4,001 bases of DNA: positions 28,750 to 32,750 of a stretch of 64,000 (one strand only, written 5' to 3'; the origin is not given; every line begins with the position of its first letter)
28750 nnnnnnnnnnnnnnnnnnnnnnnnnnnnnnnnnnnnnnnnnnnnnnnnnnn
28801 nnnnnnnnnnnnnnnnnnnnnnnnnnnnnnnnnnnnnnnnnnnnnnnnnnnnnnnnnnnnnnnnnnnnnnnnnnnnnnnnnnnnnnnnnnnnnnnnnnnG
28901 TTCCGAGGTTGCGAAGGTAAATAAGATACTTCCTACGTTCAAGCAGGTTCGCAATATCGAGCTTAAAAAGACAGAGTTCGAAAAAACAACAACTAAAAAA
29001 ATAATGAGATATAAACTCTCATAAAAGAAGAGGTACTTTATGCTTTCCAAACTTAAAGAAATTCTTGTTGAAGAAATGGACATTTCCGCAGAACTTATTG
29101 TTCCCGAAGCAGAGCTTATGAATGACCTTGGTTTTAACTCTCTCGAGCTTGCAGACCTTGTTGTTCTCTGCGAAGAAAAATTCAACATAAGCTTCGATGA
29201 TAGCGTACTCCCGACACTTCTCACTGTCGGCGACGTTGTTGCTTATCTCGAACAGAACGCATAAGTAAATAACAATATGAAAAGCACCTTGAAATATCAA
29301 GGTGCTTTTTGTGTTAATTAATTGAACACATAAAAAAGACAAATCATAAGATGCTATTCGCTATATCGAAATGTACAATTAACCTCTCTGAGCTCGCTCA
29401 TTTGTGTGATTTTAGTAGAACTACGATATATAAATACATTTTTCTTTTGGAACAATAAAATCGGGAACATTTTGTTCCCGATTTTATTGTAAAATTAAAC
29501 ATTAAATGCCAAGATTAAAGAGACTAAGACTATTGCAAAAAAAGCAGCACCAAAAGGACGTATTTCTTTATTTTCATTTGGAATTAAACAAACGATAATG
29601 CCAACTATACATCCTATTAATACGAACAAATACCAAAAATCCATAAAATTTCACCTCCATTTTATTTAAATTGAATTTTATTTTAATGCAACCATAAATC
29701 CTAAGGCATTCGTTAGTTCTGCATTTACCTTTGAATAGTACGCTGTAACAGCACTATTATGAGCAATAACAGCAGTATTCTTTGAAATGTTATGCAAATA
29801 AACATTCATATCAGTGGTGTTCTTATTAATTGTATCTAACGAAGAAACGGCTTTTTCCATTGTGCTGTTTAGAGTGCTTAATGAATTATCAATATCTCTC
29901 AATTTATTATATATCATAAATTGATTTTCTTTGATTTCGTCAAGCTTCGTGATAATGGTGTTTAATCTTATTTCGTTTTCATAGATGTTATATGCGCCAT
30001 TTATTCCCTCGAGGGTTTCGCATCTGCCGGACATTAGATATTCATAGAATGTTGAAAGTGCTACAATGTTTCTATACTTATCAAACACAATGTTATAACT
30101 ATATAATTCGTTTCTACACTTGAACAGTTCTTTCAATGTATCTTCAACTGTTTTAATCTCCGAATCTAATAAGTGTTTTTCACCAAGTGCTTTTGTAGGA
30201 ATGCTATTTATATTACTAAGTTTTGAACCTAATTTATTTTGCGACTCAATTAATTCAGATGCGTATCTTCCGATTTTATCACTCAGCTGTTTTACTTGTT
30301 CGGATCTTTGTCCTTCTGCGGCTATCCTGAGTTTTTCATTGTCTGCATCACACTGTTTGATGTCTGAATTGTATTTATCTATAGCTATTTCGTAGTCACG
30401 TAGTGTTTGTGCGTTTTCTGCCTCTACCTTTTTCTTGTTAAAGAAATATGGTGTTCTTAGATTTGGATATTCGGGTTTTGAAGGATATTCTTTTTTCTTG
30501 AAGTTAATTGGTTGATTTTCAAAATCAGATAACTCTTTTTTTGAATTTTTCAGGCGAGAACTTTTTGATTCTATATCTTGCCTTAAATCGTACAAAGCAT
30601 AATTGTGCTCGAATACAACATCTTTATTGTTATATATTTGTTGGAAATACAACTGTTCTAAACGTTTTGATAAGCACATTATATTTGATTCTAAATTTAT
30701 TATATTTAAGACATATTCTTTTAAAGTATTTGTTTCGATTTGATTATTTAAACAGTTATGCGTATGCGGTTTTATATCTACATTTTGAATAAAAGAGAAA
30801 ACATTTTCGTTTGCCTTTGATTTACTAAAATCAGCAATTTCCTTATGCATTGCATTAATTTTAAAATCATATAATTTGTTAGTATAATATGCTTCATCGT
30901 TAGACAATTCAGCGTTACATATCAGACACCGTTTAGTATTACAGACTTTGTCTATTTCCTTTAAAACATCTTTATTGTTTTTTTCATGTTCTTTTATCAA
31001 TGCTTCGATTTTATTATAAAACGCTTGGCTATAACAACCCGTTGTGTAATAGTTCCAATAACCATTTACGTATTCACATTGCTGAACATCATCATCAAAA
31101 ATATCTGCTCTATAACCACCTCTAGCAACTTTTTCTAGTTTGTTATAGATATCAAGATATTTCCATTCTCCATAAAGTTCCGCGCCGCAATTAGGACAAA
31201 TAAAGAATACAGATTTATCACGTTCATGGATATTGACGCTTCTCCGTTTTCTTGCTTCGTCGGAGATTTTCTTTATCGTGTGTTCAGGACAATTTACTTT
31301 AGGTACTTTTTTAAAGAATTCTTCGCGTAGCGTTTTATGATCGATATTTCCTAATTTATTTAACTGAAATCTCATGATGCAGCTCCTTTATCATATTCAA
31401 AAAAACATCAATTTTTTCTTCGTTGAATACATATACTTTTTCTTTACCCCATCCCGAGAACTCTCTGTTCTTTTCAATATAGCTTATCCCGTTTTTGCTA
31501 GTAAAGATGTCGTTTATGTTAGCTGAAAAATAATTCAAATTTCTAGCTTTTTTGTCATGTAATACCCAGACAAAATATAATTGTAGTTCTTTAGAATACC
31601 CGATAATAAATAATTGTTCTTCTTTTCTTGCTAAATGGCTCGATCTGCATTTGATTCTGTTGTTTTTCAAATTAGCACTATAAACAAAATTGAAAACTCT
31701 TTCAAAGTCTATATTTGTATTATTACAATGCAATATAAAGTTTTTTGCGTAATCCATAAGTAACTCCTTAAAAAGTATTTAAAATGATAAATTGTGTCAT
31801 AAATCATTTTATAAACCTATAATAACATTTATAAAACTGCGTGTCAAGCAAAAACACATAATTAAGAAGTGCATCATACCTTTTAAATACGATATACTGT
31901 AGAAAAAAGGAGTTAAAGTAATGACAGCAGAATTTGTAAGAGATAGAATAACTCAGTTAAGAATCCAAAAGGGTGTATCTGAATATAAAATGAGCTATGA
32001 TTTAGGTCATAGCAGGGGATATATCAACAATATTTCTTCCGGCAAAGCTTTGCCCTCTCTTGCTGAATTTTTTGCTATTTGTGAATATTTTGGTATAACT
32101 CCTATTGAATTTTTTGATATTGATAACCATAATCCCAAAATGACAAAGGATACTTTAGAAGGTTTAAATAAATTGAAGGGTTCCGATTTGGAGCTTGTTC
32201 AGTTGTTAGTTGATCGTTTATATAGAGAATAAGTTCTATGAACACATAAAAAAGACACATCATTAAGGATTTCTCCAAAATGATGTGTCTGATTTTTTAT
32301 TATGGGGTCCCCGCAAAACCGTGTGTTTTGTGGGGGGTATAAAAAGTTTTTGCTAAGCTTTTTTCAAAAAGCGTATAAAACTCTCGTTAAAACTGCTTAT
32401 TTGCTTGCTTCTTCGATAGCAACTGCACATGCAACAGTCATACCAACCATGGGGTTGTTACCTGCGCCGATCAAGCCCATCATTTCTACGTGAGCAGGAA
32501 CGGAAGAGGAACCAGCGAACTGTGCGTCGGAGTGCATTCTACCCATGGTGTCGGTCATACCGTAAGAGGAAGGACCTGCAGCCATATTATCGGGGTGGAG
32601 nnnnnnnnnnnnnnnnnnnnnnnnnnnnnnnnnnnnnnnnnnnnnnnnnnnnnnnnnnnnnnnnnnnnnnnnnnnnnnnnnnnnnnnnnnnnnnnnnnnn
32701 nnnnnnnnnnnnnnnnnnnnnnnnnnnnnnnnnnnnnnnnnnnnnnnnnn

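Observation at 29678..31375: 565-aa protein: N-terminal CxxH...CxxC zinc ribbon, second Cys cluster, ~400-aa coiled coil and hydrophobic tail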

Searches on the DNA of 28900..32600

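Call 111: search_rna_families(source=window, start=28900, end=32600, threshold=evalue, max_evalue=1)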
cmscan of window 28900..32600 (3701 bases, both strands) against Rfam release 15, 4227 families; matches with E-value up to 1: 6.
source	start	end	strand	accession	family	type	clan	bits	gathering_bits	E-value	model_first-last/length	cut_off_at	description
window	29441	29489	-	RF02433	SpF36_sRNA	Gene; sRNA;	-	34.1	48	0.017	1-51/51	no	Streptococcus sRNA SpF36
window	29453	29498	+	RF02433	SpF36_sRNA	Gene; sRNA;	-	28.7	48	0.29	1-51/51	no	Streptococcus sRNA SpF36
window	29276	29394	-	RF02449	ncr1015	Gene; sRNA;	-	26.4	60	0.96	1-121/121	no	Bacillus sRNA ncr1015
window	29450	29534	-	RF02029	sraA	Gene; sRNA;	-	25.9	56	0.6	1-95/95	no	sraA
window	29450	29492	-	RF04120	MIR5998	Gene; miRNA;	-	24.9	180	0.022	1-173/173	no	MIR5998 microRNA precursor family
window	29447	29574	-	RF00558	L20_leader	Cis-reg; leader;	-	24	58.7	0.13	1-127/127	no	Ribosomal protein L20 leader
